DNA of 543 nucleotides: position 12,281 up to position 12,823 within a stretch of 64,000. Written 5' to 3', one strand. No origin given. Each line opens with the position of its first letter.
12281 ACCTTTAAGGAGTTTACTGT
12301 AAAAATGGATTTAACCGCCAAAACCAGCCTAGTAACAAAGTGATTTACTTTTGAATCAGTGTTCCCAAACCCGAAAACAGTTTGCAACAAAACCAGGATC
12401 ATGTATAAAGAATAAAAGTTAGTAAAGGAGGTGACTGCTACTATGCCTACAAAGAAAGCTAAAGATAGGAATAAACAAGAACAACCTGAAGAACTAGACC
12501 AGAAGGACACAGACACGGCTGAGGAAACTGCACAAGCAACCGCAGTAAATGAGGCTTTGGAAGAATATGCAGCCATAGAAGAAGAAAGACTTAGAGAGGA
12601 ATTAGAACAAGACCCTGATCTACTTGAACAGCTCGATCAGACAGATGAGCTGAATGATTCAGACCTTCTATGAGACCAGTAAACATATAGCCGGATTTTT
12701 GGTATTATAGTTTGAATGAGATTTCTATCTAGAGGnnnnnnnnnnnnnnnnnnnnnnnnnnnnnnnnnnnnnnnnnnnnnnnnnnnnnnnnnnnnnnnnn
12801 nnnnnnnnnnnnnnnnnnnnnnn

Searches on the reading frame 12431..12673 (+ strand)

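Call 66: search_protein_families(library=pfam, max_evalue=1, proteins=[window:12431-12673:+])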
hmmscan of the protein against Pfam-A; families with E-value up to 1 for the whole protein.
window:12431-12673:+ (80 aa): 2 families
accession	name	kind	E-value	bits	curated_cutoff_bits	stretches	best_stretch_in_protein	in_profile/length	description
PF11014.13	DUF2852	-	0.13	12.9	22.5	1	8-71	39-102/116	Protein of unknown function (DUF2852)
PF03286.19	Pox_Ag35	-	0.28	11.4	28.3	1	3-79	64-128/196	Pox virus Ag35 surface protein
